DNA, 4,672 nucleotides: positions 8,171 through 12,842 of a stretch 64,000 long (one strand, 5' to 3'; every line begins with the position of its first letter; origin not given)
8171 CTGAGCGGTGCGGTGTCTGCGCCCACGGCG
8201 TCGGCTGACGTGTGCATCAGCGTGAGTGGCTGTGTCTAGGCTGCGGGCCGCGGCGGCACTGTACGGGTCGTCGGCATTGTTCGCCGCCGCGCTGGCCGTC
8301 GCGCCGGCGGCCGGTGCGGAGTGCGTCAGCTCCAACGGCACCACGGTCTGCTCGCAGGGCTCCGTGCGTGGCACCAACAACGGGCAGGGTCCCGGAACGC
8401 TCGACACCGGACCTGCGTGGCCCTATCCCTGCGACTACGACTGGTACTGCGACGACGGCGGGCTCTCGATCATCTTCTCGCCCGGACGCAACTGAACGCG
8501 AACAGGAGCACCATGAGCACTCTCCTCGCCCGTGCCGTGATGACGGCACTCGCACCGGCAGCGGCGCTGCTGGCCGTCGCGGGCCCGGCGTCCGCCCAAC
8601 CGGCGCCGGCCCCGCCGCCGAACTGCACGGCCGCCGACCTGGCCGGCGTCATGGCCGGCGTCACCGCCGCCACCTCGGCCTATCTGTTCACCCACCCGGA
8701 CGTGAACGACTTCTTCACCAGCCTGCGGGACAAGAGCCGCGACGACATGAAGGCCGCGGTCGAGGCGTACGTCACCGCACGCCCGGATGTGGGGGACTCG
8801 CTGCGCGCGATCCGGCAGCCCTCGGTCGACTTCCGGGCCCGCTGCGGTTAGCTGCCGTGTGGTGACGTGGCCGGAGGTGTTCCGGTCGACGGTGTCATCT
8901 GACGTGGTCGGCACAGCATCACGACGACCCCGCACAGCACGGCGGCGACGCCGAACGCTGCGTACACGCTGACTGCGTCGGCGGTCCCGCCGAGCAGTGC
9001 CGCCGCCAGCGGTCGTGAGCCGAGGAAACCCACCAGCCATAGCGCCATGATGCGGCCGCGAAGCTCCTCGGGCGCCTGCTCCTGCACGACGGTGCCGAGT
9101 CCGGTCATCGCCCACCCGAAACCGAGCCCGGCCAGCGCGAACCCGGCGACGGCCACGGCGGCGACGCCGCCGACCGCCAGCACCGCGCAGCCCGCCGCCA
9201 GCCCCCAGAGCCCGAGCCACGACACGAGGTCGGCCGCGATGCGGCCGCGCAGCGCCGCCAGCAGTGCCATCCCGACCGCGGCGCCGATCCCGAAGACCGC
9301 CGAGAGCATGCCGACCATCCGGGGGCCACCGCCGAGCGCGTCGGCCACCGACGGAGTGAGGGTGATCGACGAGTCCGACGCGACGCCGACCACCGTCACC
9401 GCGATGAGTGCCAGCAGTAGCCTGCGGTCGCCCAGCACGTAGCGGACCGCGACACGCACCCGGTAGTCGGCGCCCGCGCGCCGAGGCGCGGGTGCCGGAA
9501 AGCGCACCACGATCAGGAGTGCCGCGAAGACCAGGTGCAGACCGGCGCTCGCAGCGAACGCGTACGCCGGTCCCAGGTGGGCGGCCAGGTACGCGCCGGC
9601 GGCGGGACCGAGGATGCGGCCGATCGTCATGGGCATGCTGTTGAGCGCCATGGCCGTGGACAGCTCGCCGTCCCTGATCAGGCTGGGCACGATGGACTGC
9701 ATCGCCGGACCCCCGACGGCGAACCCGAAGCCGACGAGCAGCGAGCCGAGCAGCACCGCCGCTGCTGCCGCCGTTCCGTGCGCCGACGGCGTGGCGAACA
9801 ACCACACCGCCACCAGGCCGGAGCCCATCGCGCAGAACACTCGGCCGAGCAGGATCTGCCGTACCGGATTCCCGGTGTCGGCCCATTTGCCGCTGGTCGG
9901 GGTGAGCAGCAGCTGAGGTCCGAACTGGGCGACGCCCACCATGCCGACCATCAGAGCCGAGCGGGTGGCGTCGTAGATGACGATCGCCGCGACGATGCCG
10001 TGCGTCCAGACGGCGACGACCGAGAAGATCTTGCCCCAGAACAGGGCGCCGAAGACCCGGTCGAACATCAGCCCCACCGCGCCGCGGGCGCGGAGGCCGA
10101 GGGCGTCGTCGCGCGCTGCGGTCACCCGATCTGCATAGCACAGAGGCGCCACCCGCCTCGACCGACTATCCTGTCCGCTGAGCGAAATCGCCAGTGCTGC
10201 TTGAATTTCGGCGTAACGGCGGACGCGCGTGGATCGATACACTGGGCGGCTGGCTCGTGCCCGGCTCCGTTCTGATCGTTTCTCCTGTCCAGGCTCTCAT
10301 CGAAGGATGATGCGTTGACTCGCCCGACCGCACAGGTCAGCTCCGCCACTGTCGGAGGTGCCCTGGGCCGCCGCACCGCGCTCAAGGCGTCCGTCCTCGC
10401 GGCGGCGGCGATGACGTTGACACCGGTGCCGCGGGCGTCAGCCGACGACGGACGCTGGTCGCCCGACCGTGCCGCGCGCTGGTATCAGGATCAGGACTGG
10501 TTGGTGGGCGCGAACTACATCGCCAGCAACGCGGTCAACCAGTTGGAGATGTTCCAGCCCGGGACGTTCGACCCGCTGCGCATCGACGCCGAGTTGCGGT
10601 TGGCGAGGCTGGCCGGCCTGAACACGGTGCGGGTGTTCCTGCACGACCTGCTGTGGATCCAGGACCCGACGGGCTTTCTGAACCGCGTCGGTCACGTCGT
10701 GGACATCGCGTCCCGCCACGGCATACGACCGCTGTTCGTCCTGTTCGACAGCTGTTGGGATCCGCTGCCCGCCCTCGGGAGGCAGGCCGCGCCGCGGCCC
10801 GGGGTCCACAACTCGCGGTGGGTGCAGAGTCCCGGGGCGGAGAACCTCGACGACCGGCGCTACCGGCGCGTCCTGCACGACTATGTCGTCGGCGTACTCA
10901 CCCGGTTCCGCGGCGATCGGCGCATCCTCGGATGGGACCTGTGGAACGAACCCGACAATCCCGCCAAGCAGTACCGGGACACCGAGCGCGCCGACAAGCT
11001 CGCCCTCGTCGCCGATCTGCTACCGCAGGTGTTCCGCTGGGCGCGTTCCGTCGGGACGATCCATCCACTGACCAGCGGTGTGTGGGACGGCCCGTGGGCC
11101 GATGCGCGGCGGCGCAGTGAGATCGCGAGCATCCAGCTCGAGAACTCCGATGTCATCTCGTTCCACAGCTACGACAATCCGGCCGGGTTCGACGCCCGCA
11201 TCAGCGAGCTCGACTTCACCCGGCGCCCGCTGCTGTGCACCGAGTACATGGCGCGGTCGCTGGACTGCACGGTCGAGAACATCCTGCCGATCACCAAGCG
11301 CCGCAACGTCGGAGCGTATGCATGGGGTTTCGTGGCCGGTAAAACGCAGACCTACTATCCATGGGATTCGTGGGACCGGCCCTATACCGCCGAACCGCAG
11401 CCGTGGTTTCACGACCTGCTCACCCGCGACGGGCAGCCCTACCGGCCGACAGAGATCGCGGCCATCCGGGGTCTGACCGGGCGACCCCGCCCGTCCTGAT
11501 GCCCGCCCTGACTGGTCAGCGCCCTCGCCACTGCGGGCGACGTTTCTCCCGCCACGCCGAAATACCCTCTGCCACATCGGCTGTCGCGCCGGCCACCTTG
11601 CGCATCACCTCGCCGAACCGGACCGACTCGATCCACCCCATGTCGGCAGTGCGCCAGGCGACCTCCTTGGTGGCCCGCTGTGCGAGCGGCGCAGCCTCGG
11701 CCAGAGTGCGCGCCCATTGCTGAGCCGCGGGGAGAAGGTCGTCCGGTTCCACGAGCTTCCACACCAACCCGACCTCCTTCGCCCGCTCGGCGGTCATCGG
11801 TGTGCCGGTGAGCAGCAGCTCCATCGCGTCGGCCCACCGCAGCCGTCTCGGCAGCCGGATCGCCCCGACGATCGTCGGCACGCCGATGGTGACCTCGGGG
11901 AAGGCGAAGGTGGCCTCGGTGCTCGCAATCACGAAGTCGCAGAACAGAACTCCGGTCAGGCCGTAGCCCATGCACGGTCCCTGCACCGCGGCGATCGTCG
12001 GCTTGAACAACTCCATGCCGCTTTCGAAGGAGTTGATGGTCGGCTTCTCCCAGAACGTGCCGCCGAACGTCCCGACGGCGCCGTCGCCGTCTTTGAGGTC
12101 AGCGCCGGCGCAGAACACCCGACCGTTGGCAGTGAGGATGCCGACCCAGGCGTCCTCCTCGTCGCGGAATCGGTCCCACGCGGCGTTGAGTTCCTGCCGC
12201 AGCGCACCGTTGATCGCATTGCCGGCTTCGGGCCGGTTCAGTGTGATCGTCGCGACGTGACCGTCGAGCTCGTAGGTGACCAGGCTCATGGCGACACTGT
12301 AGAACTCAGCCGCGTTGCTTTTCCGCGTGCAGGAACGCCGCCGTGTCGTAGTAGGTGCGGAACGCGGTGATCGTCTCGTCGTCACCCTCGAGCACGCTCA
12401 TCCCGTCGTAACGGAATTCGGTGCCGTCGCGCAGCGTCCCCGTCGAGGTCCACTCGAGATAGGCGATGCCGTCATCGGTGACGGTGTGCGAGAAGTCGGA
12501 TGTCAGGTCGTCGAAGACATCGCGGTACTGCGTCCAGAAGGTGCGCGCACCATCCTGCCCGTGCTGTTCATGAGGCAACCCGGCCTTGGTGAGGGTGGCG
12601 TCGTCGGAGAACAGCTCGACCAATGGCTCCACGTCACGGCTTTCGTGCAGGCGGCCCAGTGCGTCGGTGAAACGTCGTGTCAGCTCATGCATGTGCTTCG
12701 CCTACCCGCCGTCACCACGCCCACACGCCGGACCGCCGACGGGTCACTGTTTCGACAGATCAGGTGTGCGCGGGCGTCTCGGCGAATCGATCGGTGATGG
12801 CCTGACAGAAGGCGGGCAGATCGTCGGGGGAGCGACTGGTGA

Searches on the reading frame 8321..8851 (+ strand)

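Call 33: search_protein_families(library=pfam, proteins=[window:8321-8851:+], max_evalue=0.001)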
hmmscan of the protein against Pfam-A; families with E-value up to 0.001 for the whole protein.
window:8321-8851:+ (176 aa): 1 family
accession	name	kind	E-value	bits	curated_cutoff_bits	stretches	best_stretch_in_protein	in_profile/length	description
PF16525.10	MHB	-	1.8e-30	105.4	27.4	1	100-176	1-77/77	Haemophore, haem-binding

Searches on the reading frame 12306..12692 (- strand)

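Call 33: search_protein_families(library=pfam, proteins=[window:12306-12692:-], max_evalue=0.001)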
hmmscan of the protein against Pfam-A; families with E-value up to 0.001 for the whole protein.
window:12306-12692:- (128 aa): 3 families
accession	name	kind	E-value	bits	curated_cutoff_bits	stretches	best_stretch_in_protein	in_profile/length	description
PF12680.13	SnoaL_2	-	2.5e-15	57.3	27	1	6-109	2-100/102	SnoaL-like domain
PF07366.18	SnoaL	-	4.1e-08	33.5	28.4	1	14-121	9-123/126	SnoaL-like polyketide cyclase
PF13577.12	SnoaL_4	-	0.00051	20.5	24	0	6-76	10-76/126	SnoaL-like domain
